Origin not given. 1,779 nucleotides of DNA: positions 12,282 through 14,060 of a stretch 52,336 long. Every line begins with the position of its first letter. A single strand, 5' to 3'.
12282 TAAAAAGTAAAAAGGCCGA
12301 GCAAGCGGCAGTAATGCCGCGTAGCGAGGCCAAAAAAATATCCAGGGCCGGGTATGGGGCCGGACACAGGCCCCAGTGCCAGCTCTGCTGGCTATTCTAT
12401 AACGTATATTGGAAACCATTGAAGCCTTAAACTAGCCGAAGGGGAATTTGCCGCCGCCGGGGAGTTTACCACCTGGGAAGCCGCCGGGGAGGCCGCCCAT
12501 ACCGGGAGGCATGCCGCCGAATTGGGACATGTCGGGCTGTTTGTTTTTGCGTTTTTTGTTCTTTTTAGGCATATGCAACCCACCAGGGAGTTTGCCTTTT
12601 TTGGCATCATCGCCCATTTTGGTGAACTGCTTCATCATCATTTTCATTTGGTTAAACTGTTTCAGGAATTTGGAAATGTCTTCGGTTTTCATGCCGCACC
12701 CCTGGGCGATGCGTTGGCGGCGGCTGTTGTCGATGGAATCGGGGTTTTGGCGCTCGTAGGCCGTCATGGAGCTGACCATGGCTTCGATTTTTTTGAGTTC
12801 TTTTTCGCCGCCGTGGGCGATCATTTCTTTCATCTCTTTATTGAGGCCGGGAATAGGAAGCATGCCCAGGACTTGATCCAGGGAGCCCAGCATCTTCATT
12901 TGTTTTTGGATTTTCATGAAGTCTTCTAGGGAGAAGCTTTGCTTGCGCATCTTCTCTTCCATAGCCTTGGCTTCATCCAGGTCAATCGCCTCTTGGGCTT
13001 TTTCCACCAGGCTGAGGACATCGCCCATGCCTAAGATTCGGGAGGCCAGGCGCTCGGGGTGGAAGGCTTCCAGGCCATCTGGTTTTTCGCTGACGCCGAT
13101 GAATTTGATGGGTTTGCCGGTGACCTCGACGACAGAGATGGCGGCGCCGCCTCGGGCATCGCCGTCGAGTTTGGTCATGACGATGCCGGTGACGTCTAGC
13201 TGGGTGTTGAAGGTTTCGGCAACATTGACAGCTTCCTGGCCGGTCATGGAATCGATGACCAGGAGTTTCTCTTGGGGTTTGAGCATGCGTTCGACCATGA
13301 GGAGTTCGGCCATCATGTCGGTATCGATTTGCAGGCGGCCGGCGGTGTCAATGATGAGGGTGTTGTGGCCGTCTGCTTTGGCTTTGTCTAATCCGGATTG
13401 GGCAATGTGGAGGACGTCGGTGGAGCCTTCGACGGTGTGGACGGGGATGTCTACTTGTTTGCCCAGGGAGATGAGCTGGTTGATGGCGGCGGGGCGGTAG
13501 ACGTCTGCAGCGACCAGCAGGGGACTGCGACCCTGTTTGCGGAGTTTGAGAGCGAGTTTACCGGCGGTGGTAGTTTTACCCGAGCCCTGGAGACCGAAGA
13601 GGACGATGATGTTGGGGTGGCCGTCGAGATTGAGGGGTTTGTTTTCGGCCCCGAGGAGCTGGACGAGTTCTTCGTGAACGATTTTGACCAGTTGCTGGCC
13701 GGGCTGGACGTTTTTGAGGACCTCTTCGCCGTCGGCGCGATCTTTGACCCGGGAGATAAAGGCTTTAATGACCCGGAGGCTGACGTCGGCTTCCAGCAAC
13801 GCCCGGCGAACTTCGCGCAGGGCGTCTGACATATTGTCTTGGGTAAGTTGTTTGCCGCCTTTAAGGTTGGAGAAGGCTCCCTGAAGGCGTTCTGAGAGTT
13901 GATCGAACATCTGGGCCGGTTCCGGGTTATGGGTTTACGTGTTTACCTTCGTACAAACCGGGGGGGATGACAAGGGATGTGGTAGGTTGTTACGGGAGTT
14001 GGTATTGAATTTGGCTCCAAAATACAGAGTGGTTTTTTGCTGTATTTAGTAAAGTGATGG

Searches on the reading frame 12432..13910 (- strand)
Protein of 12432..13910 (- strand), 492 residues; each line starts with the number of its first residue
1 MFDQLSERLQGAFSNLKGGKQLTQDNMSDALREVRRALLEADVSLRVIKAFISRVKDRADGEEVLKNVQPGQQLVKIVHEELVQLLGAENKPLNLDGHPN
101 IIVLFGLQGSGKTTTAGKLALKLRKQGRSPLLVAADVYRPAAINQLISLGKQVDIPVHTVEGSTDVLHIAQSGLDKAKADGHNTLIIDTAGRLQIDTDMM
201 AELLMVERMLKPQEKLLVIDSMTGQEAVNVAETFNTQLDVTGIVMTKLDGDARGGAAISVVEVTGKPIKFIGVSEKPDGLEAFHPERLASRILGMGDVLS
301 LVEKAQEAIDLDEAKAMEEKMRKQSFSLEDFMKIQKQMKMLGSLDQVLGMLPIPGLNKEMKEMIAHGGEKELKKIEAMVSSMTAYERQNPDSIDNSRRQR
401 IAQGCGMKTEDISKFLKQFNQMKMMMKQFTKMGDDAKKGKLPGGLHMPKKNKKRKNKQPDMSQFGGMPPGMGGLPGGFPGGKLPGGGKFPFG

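Call 54: search_protein_families(library=pfam, proteins=[window:12432-13910:-], max_evalue=0.00001)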
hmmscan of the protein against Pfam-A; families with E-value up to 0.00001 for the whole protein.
window:12432-13910:- (492 aa): 5 families
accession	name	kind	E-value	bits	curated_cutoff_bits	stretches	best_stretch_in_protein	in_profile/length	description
PF00448.28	SRP54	-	6.4e-70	235.2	22.7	1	99-294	1-196/196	SRP54-type protein, GTPase domain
PF02978.25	SRP_SPB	-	4.6e-27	94.7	27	1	326-426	2-91/91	Signal peptide binding domain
PF02881.24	SRP54_N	-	1e-20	74.2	22.4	1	5-82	1-75/75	SRP54-type protein, helical bundle domain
PF13401.12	AAA_22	-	5.3e-07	30.4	27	1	98-208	4-109/130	AAA domain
PF01656.29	CbiA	-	8.6e-07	29.4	25.4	0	109-272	9-107/125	CobQ/CobB/MinD/ParA nucleotide binding domain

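Call 58: list_cluster_members(proteins=[window:12432-13910:-, window:24623-26200:+, window:9099-10079:+, window:14200-14382:+, window:15625-16707:+, window:48824-50188:+, L083:3343-4440:-, L083:4459-4641:-, L083:5188-6234:+, L083:6384-7037:+])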
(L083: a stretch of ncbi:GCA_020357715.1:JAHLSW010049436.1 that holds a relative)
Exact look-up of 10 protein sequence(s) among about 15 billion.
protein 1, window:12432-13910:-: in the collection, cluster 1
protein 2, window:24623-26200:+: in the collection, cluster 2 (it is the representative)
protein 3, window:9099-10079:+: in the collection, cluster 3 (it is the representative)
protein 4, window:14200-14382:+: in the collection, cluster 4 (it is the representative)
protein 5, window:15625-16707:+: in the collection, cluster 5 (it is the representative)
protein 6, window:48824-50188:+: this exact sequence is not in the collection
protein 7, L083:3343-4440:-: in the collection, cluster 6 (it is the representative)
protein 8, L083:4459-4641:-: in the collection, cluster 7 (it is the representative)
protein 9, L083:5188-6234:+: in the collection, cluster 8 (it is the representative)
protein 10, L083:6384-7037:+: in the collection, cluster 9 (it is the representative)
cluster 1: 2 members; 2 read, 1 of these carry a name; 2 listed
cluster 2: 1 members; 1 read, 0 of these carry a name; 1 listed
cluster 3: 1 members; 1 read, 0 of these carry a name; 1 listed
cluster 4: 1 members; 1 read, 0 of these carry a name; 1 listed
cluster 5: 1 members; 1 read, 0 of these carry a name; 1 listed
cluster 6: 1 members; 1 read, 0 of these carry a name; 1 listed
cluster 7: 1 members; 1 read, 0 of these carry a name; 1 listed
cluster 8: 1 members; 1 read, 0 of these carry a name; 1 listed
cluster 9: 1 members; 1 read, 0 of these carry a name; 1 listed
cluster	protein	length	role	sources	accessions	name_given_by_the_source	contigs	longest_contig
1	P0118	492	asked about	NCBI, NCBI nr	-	-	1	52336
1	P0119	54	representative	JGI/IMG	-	hypothetical protein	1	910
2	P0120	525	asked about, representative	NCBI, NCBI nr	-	-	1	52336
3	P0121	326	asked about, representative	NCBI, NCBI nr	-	-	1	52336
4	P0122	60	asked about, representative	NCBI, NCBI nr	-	-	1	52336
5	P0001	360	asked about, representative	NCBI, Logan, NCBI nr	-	-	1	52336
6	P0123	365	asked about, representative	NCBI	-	-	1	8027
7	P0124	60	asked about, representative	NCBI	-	-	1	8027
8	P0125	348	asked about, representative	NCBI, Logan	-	-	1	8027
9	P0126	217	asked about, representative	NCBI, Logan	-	-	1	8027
